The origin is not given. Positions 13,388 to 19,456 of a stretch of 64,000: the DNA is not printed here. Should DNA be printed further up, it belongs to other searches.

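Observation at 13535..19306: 1923-aa protein with a papain-like catalytic triad split by about 700 residues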

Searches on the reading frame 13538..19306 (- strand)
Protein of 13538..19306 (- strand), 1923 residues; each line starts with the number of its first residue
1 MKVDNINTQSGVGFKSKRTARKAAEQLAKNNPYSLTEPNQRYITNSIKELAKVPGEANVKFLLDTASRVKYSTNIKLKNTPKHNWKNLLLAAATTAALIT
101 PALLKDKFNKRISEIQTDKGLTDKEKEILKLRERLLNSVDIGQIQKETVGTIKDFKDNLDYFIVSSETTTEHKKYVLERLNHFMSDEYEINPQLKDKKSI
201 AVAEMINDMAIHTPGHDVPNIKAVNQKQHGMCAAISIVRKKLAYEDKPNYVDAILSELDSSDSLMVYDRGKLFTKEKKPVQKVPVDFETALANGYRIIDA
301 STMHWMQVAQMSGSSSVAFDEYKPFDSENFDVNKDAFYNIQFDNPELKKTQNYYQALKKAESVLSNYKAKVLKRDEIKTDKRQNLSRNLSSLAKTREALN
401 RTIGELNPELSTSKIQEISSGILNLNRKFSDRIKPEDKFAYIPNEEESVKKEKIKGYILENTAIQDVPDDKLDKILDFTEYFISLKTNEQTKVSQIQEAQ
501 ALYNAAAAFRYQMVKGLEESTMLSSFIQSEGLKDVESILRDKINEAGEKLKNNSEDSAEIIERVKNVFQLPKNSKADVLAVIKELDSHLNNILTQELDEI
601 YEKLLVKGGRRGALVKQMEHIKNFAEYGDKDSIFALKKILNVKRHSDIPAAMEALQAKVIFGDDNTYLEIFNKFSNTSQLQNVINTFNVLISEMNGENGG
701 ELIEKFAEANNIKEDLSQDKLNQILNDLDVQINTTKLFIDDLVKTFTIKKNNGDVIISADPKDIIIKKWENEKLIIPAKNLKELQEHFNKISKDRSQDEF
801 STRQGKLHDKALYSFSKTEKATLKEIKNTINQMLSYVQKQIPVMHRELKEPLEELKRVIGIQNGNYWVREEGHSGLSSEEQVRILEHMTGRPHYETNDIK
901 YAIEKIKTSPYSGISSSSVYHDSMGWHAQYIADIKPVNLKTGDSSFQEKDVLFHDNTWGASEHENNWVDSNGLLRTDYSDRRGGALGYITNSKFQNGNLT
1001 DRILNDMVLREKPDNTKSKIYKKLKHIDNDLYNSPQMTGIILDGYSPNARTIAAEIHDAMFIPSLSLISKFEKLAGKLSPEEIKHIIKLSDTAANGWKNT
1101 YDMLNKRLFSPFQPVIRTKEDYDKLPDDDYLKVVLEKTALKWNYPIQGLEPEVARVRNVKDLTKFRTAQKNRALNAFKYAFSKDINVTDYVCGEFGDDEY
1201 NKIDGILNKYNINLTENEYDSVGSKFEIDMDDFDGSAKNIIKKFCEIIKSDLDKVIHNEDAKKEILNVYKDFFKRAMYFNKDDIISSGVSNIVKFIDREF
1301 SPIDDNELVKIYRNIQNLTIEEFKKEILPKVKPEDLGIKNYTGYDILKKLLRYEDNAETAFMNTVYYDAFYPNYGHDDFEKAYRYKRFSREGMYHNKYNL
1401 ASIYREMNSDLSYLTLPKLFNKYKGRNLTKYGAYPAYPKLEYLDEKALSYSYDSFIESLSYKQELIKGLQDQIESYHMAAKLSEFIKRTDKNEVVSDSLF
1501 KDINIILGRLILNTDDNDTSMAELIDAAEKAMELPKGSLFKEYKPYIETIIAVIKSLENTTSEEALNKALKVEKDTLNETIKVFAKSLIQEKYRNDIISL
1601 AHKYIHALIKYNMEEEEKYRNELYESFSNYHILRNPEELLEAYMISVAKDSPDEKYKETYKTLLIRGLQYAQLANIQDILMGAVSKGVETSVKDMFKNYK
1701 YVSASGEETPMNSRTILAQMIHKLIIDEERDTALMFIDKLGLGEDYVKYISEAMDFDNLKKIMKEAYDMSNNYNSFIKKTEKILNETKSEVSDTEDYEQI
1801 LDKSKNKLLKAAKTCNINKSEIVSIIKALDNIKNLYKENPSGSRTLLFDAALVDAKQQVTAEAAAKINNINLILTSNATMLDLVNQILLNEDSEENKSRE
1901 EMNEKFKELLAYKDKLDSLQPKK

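Call 5: search_protein_families(library=pfam, proteins=[window:13538-19306:-], max_evalue=1)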
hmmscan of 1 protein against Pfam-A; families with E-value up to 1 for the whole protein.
window:13538-19306:- (1923 aa): 1 family
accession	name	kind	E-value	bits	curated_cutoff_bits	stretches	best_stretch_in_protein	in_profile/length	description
PF14195.11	DUF4316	-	0.33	11.2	25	0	1198-1208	14-24/43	Domain of unknown function (DUF4316)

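Call 6: search_protein_families(library=ncbifam, proteins=[window:13538-19306:-], max_evalue=1)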
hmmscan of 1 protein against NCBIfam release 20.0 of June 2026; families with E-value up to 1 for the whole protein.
window:13538-19306:- (1923 aa): 1 family
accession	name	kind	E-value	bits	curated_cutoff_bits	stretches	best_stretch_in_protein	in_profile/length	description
NF005650.0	PRK07417.1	equivalog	0.018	14.3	290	1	1681-1724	116-159/281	prephenate/arogenate dehydrogenase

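Call 7: find_homologous_proteins(query=window:13538-19306:-)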
Query window:13538-19306:- (1923 aa): 208 proteins with E <= 0.001 among 8000 candidates; the best 120 are listed.
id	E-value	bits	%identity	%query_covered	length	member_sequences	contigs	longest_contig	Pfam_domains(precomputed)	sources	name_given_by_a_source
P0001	0.0e+0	4214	100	100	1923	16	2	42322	-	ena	-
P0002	0.0e+0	3135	74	100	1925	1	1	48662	-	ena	-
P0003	0.0e+0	2906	69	100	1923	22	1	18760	-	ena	-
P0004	0.0e+0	2864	68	100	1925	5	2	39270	-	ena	-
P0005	0.0e+0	2201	53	100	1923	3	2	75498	-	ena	-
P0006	0.0e+0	2172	52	100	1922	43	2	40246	-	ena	-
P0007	0.0e+0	1820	48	100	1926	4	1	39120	-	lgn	-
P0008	0.0e+0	1797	46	100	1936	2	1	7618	-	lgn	-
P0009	0.0e+0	1789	46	100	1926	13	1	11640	-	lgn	-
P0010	0.0e+0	1788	46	100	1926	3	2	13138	-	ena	-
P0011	0.0e+0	1781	46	100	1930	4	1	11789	-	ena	-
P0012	0.0e+0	1777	46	100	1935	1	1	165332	-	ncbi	-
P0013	0.0e+0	1776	46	100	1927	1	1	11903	-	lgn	-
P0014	0.0e+0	1774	45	100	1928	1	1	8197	-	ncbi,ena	-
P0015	0.0e+0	1774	46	100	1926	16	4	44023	-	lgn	-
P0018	0.0e+0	1767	45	100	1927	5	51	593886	-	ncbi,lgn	-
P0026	0.0e+0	1743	45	100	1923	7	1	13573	-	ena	-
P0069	0.0e+0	1367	39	100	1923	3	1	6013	-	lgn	-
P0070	0.0e+0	1349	39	100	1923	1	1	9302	-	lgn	-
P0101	1.8e-279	949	33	84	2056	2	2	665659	-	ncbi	-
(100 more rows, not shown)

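Call 8: search_solved_structures(query=window:13538-19306:-, max_evalue=1)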
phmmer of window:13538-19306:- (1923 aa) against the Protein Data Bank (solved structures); distinct sequences matched with E-value up to 1: 2.
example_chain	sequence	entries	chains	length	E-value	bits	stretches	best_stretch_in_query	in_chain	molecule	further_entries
7y79_A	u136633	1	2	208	0.016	15.8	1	1186-1280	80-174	Toxin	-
7y78_A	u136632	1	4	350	0.047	14.3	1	1186-1280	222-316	Toxin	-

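Call 10: search_solved_structures(query=A1, max_evalue=10, show_alignments=3)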
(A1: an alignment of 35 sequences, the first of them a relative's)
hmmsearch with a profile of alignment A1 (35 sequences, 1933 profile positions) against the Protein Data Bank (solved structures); distinct sequences matched with E-value up to 10: 3.
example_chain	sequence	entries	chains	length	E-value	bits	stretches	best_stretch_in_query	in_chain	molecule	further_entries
3jqh_A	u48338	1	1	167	0.038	14.5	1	1452-1579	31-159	C-type lectin domain family 4 member M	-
2qk2_A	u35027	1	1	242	0.29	11.6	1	577-657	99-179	LP04448p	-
6pv7_B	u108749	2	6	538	0.94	9.9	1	1541-1620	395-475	Fusion protein of Neuronal acetylcholine receptor subunit beta-4 and Soluble cytochrome b5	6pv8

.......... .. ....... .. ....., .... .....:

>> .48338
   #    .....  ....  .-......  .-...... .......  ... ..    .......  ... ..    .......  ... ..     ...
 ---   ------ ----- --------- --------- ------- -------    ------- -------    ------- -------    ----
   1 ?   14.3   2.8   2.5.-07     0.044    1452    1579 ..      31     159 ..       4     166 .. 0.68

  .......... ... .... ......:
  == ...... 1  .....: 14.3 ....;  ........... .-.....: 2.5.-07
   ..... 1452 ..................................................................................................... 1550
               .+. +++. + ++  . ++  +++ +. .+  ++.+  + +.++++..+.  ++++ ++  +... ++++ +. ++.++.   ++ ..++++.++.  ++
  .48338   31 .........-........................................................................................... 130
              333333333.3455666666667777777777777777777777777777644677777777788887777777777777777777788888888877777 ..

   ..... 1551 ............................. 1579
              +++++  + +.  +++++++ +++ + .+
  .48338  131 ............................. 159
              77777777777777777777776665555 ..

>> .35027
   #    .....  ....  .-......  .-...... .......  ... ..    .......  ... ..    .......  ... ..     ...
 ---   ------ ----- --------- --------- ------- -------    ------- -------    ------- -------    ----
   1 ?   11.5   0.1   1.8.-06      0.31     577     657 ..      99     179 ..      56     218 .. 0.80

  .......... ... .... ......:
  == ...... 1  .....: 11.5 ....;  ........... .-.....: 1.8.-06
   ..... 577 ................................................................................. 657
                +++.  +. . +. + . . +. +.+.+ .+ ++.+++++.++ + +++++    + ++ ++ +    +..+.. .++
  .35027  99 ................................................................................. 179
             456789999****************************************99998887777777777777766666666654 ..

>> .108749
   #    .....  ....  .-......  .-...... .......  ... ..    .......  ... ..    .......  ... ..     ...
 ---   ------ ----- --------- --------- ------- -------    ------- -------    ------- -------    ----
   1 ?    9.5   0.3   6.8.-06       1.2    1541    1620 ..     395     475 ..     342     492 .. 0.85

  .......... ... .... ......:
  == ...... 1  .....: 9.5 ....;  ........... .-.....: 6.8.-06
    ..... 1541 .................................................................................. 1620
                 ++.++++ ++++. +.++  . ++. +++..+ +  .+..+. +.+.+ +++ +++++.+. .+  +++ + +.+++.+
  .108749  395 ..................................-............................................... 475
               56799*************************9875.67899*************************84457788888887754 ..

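Call 25: find_encoding_contigs(protein=P0101, flank=8000, max_places=2)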
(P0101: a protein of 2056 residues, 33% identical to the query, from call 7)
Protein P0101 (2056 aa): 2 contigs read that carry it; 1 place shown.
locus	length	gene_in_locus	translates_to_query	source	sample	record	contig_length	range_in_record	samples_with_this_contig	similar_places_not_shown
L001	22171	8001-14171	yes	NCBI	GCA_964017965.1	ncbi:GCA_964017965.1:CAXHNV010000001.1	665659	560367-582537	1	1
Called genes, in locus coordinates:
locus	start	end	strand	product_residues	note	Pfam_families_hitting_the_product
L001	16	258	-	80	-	PF10771:DUF2582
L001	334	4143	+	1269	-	PF00580:UvrD-helicase, PF13245:AAA_19, PF13361:UvrD_C, PF13538:UvrD_C_2 (faint)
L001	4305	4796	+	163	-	PF05198:IF3_N, PF00707:IF3_C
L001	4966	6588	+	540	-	PF01266:DAO (faint), PF03486:HI0933_like (faint), PF05834:Lycopene_cycl (faint), PF07992:Pyr_redox_2, PF13738:Pyr_redox_3 (weak), PF00070:Pyr_redox, PF02852:Pyr_redox_dim, PF00581:Rhodanese, +2 more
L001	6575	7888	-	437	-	PF03553:Na_H_antiporter, PF03606:DcuC (weak), PF03553:Na_H_antiporter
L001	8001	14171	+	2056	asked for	-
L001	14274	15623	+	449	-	-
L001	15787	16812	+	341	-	PF00226:DnaJ, PF01556:DnaJ_C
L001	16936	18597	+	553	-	PF13371:TPR_9 (faint), PF24575:TPR_Slam (faint), PF23914:TPR_CcmH_CycH (faint), PF13432:TPR_16 (weak), PF00515:TPR_1 (weak), PF07719:TPR_2 (weak), PF13424:TPR_12 (weak), PF21033:RMD1-3, +9 more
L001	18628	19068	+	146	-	PF00692:dUTPase, PF22769:DCD (weak)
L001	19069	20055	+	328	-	PF01075:Glyco_transf_9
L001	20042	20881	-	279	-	-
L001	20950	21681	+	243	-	PF04402:SIMPL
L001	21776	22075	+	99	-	-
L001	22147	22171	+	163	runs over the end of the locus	PF06434:Aconitase_2_N, PF00694:Aconitase_C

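Call 26: find_encoding_contigs(protein=P0018, flank=8000, max_places=2)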
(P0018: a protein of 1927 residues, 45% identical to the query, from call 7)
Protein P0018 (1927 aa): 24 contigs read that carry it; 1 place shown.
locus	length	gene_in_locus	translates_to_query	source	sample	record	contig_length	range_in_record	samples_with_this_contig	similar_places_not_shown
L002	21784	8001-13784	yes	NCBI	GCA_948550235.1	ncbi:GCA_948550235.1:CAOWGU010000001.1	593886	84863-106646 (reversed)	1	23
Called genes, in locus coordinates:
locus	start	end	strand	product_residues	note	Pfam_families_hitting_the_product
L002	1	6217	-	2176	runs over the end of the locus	PF02465:FliD_N, PF21403:OTU1_UBXL (faint), PF07195:FliD_C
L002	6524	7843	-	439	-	-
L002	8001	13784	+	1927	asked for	-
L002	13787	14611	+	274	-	PF01978:TrmB, PF11495:TrmB_EBD_N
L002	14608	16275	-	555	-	PF01973:MptE-like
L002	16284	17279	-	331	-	PF08668:HDOD, PF13487:HD_5, PF01966:HD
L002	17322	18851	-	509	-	PF13520:AA_permease_2, PF00324:AA_permease, PF13906:AA_permease_C (weak)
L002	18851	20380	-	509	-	PF00324:AA_permease, PF13520:AA_permease_2, PF13906:AA_permease_C (weak)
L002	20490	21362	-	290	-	PF02091:tRNA-synt_2e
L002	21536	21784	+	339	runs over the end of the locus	PF13499:EF-hand_7 (faint), PF13833:EF-hand_8 (faint), PF00036:EF-hand_1 (faint), PF13202:EF-hand_5 (faint), PF13405:EF-hand_6 (faint)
